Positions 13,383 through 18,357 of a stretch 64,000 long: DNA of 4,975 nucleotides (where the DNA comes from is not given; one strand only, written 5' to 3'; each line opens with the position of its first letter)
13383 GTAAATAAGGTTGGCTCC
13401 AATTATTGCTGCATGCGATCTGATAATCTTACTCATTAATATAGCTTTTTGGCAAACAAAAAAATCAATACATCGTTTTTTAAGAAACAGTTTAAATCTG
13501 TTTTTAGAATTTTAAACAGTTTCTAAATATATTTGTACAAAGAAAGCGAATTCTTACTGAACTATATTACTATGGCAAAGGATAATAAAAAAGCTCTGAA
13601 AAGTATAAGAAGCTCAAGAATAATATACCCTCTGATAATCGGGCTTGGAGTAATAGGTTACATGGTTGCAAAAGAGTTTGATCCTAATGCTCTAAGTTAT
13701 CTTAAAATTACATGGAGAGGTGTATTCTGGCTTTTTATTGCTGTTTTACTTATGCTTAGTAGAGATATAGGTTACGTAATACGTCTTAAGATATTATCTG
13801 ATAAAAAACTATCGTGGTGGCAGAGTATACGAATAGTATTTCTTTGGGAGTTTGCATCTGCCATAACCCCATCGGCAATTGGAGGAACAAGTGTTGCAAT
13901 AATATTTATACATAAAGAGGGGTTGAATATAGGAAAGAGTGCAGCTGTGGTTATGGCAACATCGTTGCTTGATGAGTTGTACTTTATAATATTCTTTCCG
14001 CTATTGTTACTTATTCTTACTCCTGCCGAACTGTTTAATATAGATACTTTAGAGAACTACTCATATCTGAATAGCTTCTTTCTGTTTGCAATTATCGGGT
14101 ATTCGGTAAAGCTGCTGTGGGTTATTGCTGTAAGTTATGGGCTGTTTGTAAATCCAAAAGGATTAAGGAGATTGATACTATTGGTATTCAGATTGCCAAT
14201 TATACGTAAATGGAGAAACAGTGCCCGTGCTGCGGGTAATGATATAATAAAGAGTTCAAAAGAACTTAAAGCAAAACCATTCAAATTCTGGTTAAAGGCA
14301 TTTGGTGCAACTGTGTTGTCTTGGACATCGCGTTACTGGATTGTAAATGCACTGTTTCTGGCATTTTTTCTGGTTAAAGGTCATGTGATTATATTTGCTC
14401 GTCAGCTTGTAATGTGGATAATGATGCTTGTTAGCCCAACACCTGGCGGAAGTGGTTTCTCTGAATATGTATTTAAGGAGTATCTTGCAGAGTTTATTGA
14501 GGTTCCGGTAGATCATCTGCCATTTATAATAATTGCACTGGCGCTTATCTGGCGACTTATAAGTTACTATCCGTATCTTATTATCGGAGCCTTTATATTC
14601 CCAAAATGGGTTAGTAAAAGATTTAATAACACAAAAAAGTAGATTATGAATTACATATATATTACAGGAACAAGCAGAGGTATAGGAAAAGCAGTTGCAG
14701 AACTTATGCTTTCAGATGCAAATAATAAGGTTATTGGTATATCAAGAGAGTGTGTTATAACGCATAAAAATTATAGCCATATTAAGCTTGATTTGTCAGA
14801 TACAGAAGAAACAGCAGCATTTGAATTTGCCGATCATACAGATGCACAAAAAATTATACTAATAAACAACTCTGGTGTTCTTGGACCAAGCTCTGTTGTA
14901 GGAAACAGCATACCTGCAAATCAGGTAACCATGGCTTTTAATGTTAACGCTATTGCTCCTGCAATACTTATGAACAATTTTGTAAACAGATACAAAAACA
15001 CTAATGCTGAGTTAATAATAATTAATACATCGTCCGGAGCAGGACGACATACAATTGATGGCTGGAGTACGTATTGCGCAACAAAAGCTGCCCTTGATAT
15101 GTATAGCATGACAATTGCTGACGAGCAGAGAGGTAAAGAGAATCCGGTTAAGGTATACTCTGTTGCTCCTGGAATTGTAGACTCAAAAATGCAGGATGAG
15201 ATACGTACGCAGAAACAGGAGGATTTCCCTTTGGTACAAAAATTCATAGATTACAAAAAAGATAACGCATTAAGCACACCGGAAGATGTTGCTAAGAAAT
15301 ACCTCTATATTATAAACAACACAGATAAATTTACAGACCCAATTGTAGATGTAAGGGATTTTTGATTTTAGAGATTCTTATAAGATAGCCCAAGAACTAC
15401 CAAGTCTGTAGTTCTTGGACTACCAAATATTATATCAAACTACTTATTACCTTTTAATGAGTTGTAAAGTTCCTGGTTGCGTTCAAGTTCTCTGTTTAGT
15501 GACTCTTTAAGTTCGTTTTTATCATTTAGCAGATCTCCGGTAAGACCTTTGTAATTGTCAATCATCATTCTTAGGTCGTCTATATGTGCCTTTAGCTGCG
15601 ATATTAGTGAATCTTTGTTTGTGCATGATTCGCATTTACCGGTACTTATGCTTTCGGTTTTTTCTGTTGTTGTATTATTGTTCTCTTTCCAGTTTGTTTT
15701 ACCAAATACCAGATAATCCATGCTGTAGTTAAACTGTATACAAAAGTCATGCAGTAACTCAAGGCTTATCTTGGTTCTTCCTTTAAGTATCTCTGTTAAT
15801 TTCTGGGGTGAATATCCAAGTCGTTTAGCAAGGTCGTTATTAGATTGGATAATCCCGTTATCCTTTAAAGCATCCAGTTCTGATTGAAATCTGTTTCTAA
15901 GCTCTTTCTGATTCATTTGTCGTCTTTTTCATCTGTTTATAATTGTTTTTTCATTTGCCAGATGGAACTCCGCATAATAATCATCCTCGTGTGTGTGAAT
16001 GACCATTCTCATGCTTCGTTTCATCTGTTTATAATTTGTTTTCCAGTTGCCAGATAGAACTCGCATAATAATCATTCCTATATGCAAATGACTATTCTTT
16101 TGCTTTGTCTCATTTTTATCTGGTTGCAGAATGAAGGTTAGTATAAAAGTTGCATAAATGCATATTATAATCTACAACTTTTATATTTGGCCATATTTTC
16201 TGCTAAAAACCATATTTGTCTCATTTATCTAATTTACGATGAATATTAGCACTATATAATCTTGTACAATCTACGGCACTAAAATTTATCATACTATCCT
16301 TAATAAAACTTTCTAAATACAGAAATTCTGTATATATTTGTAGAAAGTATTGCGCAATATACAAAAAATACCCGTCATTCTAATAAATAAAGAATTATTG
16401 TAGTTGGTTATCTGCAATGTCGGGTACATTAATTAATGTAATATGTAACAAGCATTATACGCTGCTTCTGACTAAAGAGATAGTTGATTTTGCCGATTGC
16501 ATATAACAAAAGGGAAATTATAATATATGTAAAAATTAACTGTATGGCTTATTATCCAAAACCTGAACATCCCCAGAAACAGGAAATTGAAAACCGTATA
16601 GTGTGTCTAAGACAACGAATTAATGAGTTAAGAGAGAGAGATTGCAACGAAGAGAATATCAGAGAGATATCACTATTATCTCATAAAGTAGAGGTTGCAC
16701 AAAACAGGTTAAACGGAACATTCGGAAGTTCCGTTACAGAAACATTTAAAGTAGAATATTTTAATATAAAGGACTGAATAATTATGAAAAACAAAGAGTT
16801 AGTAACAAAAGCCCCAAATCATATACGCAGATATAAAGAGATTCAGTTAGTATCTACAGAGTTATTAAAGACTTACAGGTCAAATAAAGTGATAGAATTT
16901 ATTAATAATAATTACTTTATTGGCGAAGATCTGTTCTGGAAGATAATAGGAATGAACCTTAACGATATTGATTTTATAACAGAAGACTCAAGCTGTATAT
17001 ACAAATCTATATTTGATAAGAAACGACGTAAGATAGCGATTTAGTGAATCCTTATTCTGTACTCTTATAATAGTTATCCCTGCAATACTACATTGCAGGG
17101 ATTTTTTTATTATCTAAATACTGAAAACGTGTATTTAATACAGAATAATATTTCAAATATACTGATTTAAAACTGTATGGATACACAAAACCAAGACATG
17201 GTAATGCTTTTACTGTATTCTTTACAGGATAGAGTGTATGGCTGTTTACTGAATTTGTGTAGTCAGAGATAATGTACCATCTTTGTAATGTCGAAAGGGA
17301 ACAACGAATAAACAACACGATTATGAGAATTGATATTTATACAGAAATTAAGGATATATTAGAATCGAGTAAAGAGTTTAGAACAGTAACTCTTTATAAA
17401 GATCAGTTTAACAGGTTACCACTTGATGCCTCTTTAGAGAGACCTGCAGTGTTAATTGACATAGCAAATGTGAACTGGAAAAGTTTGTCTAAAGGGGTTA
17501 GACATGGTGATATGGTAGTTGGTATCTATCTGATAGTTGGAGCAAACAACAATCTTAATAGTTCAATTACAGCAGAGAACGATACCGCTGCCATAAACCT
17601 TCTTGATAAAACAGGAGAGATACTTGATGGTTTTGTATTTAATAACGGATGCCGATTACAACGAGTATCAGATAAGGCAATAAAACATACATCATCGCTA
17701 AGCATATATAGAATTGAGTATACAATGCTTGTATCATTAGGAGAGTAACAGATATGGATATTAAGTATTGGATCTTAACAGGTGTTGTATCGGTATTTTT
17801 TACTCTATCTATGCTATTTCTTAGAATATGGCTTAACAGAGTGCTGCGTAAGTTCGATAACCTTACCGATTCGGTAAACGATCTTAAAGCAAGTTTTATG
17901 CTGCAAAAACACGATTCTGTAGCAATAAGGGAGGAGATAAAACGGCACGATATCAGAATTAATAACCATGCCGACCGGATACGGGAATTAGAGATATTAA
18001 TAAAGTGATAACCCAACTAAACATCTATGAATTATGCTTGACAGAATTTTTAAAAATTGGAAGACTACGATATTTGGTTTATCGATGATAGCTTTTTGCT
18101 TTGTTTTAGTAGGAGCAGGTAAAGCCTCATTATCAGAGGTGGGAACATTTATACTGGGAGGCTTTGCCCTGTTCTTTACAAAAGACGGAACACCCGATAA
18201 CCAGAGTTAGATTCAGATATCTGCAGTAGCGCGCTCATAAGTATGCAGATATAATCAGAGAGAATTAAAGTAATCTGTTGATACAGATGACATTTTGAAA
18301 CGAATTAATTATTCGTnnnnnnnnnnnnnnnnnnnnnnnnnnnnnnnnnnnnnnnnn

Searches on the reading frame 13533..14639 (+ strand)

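Call 17: search_protein_families(library=pfam, proteins=[window:13533-14639:+], max_evalue=0.01)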
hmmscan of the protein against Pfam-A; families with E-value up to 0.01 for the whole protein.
window:13533-14639:+ (369 aa): 1 family
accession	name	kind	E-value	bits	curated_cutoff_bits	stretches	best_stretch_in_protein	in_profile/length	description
PF03706.18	LPG_synthase_TM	-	2.3e-25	90.1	33.4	1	31-352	2-302/302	Lysylphosphatidylglycerol synthase TM region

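Call 18: search_protein_families(library=phrogs, proteins=[window:13533-14639:+], max_evalue=0.001)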
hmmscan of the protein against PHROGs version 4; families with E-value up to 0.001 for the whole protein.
window:13533-14639:+ (369 aa): 0 families

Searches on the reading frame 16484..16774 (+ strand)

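Call 17: search_protein_families(library=pfam, proteins=[window:16484-16774:+], max_evalue=0.01)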
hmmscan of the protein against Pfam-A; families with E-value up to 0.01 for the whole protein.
window:16484-16774:+ (97 aa): 0 families

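Call 18: search_protein_families(library=phrogs, proteins=[window:16484-16774:+], max_evalue=0.001)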
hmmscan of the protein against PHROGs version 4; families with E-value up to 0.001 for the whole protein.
window:16484-16774:+ (97 aa): 0 families

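Call 66: search_protein_families(library=phrogs, proteins=[window:16484-16774:+], max_evalue=0.1)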
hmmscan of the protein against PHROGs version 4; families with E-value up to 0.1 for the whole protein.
window:16484-16774:+ (97 aa): 1 family
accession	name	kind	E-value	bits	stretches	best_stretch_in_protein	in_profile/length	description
phrog_37420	-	unknown function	0.048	14.6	1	39-86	34-79/82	-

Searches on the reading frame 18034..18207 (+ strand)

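Call 66: search_protein_families(library=phrogs, proteins=[window:18034-18207:+], max_evalue=0.1)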
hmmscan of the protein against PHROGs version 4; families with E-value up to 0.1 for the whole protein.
window:18034-18207:+ (58 aa): 1 family
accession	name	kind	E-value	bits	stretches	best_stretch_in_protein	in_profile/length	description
phrog_5595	-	unknown function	0.013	16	1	3-51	14-62/243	-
